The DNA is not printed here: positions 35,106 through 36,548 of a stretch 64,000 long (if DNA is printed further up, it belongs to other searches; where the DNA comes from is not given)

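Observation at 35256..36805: Uncharacterised tail-anchored zinc-ribbon protein translationally coupled to the ribosome-rescue factor ArfB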

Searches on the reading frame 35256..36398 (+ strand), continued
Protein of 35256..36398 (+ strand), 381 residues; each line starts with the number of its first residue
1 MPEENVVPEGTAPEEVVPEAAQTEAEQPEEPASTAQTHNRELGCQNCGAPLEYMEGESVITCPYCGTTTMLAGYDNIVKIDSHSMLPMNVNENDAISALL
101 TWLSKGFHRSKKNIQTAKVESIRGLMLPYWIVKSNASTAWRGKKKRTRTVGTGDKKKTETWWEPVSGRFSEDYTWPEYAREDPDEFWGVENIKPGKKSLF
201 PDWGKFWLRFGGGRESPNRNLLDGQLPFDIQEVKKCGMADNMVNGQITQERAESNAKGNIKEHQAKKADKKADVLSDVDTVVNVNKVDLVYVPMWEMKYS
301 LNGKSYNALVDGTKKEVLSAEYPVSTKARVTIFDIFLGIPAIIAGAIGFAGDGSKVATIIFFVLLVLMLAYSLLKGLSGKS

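Call 36: list_cluster_members(proteins=[P0092, P0101, P0106, P0119, P0135, P0161, P0132, P0146, P0165, P0218])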
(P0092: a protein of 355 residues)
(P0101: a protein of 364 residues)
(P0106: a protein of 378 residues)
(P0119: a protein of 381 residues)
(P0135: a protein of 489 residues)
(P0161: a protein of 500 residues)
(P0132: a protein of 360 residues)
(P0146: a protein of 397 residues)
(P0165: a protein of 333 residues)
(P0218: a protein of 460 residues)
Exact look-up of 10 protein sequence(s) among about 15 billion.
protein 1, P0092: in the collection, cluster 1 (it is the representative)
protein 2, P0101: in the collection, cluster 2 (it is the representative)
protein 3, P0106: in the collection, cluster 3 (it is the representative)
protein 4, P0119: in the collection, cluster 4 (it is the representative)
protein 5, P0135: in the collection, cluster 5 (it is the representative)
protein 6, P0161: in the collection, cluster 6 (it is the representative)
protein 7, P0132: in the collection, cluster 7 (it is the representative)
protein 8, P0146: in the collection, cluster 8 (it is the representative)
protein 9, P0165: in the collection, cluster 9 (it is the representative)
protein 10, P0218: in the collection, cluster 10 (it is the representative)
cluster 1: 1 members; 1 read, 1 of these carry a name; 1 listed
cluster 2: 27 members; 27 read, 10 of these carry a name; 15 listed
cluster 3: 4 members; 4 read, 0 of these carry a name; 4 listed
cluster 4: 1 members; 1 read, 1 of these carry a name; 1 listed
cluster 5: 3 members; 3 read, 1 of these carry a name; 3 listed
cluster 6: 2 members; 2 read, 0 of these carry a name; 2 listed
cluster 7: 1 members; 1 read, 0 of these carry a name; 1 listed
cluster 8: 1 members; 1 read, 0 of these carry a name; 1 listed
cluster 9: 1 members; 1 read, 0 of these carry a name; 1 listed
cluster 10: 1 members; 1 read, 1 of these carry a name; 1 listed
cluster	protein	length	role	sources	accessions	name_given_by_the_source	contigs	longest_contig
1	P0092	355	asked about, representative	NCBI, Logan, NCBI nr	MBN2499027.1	MAG: hypothetical protein JXR96_30840 [Deltaproteobacteria bacterium] | hypothetical protein [Deltaproteobacteria bacterium]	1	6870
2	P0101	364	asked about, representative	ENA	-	-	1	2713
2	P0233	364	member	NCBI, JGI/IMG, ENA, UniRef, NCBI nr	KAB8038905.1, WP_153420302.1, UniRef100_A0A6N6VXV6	hypothetical protein GCL60_08590 [Silvanigrella paludirubra] | hypothetical protein | Uncharacterized protein n=1 Tax=Silvanigrella paludirubra TaxID=2499159 ...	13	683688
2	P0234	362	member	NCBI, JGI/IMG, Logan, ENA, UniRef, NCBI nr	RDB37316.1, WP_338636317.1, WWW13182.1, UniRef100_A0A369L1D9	hypothetical protein [Spirobacillus cienkowskii] | hypothetical protein | Uncharacterized protein n=1 Tax=Spirobacillus cienkowskii TaxID=495820 ...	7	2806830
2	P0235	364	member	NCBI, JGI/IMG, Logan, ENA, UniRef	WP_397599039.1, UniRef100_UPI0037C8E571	hypothetical protein [Silvanigrella sp.] | hypothetical protein | hypothetical protein n=1 Tax=Silvanigrella sp. TaxID=2024976 RepID=UPI0037C8E571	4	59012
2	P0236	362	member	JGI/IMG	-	hypothetical protein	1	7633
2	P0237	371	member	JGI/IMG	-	hypothetical protein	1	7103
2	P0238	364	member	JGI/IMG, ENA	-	hypothetical protein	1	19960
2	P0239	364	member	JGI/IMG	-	hypothetical protein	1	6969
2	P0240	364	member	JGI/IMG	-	hypothetical protein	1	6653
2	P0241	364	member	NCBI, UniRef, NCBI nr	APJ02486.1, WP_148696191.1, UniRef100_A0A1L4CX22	hypothetical protein [Silvanigrella aquatica] | Uncharacterized protein n=1 Tax=Silvanigrella aquatica TaxID=1915309 ...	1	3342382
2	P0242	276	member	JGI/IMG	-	hypothetical protein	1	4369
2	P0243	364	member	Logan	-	-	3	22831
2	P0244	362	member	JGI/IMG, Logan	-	-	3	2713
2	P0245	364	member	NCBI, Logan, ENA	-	-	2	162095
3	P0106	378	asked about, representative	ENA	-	-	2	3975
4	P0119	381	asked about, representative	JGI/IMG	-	hypothetical protein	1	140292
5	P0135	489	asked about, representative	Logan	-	-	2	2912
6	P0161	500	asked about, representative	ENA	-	-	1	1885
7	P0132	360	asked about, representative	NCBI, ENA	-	-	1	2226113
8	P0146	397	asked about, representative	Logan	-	-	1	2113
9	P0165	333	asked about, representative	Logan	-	-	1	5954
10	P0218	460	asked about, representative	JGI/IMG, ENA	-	DNA-directed RNA polymerase subunit RPC12/RpoP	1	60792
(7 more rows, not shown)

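Call 38: search_protein_families(library=padloc, proteins=[window:35256-36398:+, P0101, P0135, P0082, P0119], max_evalue=0.1)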
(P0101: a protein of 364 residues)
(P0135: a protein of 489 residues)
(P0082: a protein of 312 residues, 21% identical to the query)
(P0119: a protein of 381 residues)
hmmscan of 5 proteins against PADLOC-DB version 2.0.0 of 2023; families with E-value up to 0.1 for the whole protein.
window:35256-36398:+ (381 aa): 2 families
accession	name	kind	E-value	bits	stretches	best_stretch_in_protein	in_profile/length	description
PDLC01736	TniQ_IF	-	0.011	13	1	34-69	149-185/400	TniQ_1_I-F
PDLC04447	PDC-M14A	-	0.063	11.7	0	26-67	108-149/152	-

P0101 (364 aa): 0 families

P0135 (489 aa): 1 family
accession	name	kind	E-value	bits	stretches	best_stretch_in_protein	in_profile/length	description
PDLC01736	TniQ_IF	-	0.00099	16.4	1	208-257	157-206/400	TniQ_1_I-F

P0082 (312 aa): 0 families

P0119 (381 aa): 2 families
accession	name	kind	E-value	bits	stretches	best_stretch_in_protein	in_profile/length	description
PDLC04766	PDC-M66A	-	0.0084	13.3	1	280-308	152-180/270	-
PDLC04162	HEC-08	-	0.05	10.7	1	3-31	243-271/358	-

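Call 44: find_homologous_proteins(query=A3, max_evalue=0.00001)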
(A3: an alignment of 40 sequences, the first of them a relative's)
Query A3 (40 sequences) (364 aa, profile of the alignment): 851 proteins with E <= 0.00001 among 8000 candidates; the best 120 are listed.
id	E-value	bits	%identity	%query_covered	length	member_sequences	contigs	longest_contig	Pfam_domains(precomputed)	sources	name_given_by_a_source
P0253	4.7e-93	330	23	37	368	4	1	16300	-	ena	-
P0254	4.2e-85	304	25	28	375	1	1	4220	-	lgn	-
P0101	7.6e-79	283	100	100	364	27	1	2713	-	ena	-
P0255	9.8e-79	283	21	37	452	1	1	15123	-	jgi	jgi:predicted RNA-binding Zn-ribbon protein involved in translation (DUF1610 family)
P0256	3.3e-76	275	62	99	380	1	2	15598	-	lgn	-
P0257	3.6e-75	271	65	99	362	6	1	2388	-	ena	-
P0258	1.2e-74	269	64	99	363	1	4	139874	-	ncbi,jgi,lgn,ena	jgi:hypothetical protein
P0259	1.3e-74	269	77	99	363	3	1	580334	-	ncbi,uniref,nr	ncbi:hypothetical protein [Fluviispira vulneris]|uniref:hypothetical protein n=1 Tax=Fluviispira vul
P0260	2.8e-74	268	64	99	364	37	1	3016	-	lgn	-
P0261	3.3e-74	268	60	99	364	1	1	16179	-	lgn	-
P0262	4.6e-74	268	57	95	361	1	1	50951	-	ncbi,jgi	jgi:hypothetical protein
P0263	5.5e-74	267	86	100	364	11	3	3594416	-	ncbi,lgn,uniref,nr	ncbi:hypothetical protein ACWNT8_03800 [Pigmentibacter ruber]|uniref:hypothetical protein n=1 Tax=Pi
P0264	6.1e-74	267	59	99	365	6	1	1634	-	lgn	-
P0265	1.0e-73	266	67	99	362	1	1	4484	-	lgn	-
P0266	1.1e-73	266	61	99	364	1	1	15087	-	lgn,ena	-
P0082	2.2e-70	255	-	-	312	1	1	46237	-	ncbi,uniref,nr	ncbi:hypothetical protein [Aporhodopirellula aestuarii]|uniref:Primosomal protein N' (Replication fa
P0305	1.1e-67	247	21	28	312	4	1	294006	-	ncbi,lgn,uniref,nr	ncbi:putative RNA-binding Zn-ribbon protein involved in translation (DUF1610 family) [Rhodopirellula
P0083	1.9e-66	242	16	28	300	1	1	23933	-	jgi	jgi:DNA-directed RNA polymerase subunit RPC12/RpoP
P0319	5.7e-65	238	26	27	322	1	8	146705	-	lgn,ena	-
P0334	3.2e-63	232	22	26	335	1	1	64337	-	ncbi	-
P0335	3.4e-63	232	24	27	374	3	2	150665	-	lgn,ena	-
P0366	3.6e-62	228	25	29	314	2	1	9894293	-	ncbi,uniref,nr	ncbi:hypothetical protein Mal15_04350 [Stieleria maiorica]|uniref:Uncharacterized protein n=1 Tax=St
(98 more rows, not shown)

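Call 45: find_encoding_contigs(protein=P0263, flank=6000, max_places=2)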
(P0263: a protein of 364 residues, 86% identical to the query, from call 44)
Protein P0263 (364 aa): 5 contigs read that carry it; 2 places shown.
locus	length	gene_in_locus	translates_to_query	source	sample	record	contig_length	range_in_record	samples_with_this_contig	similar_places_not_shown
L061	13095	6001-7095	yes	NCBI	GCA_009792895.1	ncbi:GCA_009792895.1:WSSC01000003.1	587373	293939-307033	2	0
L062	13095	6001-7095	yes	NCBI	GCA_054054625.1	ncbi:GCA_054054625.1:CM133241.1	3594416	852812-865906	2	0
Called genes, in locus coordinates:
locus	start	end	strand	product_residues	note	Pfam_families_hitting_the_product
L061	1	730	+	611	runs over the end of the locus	PF19676:DUF6178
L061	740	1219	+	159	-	-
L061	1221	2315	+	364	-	PF03054:tRNA_Me_trans, PF20259:tRNA_Me_trans_M, PF20258:tRNA_Me_trans_C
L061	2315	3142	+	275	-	PF14622:Ribonucleas_3_3, PF00636:Ribonuclease_3, PF00035:dsrm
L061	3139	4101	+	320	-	PF00009:GTP_EFTU (faint), PF00350:Dynamin_N (faint), PF01926:MMR_HSR1, PF02421:FeoB_N, PF07650:KH_2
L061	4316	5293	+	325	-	-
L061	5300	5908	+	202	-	PF01121:CoaE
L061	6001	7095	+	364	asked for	-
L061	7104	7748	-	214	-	-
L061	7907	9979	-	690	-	PF00753:Lactamase_B, PF14863:Alkyl_sulf_dimr, PF14864:Alkyl_sulf_C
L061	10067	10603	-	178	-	-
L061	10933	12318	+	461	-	PF13520:AA_permease_2, PF00324:AA_permease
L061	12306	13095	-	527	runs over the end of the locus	PF00324:AA_permease, PF13520:AA_permease_2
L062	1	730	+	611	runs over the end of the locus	PF19676:DUF6178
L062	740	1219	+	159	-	-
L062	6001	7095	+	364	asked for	-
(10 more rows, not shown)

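Call 46: find_encoding_contigs(protein=P0366, flank=6000, max_places=2)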
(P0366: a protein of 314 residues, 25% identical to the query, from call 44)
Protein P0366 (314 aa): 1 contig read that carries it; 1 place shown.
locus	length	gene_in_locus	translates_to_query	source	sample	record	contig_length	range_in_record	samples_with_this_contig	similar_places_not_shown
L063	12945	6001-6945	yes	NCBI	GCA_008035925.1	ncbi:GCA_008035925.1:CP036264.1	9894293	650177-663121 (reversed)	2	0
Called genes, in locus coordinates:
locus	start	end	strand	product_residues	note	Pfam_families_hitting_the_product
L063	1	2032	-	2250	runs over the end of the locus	PF00801:PKD (faint), PF03160:Calx-beta, PF01839:FG-GAP (faint), PF13517:FG-GAP_3, PF00404:Dockerin_1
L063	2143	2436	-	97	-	-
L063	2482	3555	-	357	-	-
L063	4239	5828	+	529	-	PF00884:Sulfatase, PF16347:SGSH_C (weak)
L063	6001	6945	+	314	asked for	-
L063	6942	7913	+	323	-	-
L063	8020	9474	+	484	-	PF07394:DUF1501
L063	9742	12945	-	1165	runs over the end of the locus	PF02837:Glyco_hydro_2_N (faint), PF00703:Glyco_hydro_2, PF00884:Sulfatase, PF16347:SGSH_C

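Call 55: find_encoding_contigs(protein=P0305, flank=5000, max_places=1)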
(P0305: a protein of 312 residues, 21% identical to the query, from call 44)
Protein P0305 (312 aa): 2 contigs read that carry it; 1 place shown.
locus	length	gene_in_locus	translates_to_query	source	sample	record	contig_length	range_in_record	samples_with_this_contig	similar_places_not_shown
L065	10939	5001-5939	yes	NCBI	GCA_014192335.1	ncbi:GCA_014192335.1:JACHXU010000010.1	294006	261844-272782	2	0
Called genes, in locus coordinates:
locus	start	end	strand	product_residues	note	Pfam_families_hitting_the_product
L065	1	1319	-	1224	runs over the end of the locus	-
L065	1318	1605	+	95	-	-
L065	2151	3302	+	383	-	PF13443:HTH_26 (weak)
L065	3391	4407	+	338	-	PF01118:Semialdhyde_dh, PF02774:Semialdhyde_dhC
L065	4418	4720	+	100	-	PF00543:P-II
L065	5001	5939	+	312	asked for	-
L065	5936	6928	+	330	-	-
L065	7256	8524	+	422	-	PF01553:Acyltransferase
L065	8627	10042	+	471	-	PF00034:Cytochrom_C, PF13442:Cytochrome_CBB3, PF00034:Cytochrom_C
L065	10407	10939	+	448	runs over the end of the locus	PF13520:AA_permease_2, PF00324:AA_permease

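Call 56: find_encoding_contigs(protein=P0335, flank=5000, max_places=1)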
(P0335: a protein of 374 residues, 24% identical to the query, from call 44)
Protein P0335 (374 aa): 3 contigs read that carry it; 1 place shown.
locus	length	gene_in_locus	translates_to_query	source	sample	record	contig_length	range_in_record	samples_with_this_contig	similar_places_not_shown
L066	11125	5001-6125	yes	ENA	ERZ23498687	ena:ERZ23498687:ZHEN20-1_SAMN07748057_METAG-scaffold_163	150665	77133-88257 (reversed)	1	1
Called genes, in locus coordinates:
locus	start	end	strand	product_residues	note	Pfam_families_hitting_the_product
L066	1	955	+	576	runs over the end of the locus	PF09113:N-glycanase_C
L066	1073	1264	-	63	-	PF07411:DUF1508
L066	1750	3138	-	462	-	PF02515:CoA_transf_3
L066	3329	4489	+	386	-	PF03562:MltA, PF06725:3D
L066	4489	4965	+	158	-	PF03473:MOSC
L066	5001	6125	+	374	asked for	-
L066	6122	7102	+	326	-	-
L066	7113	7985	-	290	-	PF00106:adh_short, PF13561:adh_short_C2, PF00106:adh_short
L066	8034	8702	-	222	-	PF00106:adh_short, PF13561:adh_short_C2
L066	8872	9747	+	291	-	PF08241:Methyltransf_11, PF08242:Methyltransf_12, PF13649:Methyltransf_25, PF13847:Methyltransf_31 (weak)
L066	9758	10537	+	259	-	PF02080:TrkA_C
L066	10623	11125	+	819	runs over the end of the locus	-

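Call 57: find_encoding_contigs(protein=P0253, flank=5000, max_places=1)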
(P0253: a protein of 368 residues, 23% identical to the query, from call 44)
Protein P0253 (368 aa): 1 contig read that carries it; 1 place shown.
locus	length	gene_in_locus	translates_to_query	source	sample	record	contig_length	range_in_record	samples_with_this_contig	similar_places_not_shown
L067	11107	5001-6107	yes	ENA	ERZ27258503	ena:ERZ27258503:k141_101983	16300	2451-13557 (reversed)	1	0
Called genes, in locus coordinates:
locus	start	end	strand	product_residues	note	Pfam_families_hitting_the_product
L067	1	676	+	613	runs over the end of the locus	PF01343:Peptidase_S49, PF01972:SDH_protease (faint), PF25145:NfeD1b_N (weak), PF01343:Peptidase_S49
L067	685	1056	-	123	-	PF09345:SiaC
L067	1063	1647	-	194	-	PF19788:DUF6272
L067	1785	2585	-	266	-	-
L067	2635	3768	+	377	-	PF13421:Band_7_1, PF01145:Band_7, PF14237:GYF_2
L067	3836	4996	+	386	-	-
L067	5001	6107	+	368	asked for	-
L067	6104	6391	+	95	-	PF03992:ABM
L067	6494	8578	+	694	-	PF03571:Peptidase_M49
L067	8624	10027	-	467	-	PF00753:Lactamase_B, PF23023:Anti-Pycsar_Apyc1 (weak), PF12706:Lactamase_B_2 (weak), PF16661:Lactamase_B_6, PF10996:Beta-Casp, PF07521:RMMBL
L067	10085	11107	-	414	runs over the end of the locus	PF00155:Aminotran_1_2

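Call 67: find_encoding_contigs(protein=P0081, flank=5000, max_places=1)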
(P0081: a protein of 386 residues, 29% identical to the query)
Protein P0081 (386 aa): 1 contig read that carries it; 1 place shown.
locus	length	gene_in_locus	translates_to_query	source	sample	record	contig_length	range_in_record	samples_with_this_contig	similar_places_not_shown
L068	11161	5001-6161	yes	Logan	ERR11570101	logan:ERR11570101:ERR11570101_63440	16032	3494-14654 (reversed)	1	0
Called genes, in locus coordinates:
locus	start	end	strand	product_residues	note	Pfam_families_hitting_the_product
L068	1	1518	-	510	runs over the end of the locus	PF00890:FAD_binding_2, PF01266:DAO (faint), PF01593:Amino_oxidase, PF03486:HI0933_like (faint), PF12831:FAD_oxidored, PF13450:NAD_binding_8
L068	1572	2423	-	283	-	PF00781:DAGK_cat, PF19279:YegS_C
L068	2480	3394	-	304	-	PF14659:Phage_int_SAM_3, PF00589:Phage_integrase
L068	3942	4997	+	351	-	PF13421:Band_7_1, PF01145:Band_7, PF12773:DZR, PF13240:Zn_Ribbon_1, PF13248:Zn_ribbon_3, PF13240:Zn_Ribbon_1, PF13248:Zn_ribbon_3, PF24460:DUF7575 (weak), +4 more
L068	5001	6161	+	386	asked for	PF08271:Zn_Ribbon_TF (faint), PF13248:Zn_ribbon_3 (faint)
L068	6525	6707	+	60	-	PF08984:DUF1858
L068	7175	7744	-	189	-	-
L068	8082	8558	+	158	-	-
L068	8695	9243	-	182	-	PF00857:Isochorismatase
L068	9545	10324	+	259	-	PF00702:Hydrolase, PF13344:Hydrolase_6, PF13242:Hydrolase_like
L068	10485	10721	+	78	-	-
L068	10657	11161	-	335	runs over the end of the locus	PF01073:3Beta_HSD, PF01370:Epimerase, PF02719:Polysacc_synt_2 (weak), PF04321:RmlD_sub_bind, PF05368:NmrA (faint), PF13460:NAD_binding_10, PF16363:GDP_Man_Dehyd, PF07993:NAD_binding_4, +1 more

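Call 68: find_encoding_contigs(protein=P0334, flank=5000, max_places=1)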
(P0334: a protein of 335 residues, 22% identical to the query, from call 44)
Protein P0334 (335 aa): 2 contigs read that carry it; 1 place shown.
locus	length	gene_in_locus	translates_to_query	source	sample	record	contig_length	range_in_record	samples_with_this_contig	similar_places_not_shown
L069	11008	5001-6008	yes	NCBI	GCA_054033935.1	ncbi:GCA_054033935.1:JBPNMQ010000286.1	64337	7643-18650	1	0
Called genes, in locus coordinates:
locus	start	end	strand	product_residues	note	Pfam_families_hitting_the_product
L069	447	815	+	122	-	PF00076:RRM_1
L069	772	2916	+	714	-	PF05649:Peptidase_M13_N, PF01431:Peptidase_M13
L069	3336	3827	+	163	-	-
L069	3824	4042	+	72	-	-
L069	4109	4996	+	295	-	PF01847:VHL (faint), PF00326:Peptidase_S9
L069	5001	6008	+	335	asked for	-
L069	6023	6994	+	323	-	-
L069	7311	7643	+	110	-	-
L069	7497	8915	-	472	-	PF00884:Sulfatase, PF01663:Phosphodiest, PF16347:SGSH_C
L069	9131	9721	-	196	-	-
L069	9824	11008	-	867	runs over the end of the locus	PF01011:PQQ (faint), PF13360:PQQ_2, PF07774:EMC1_C (faint), PF13360:PQQ_2, PF13570:Beta-prop_ACSF4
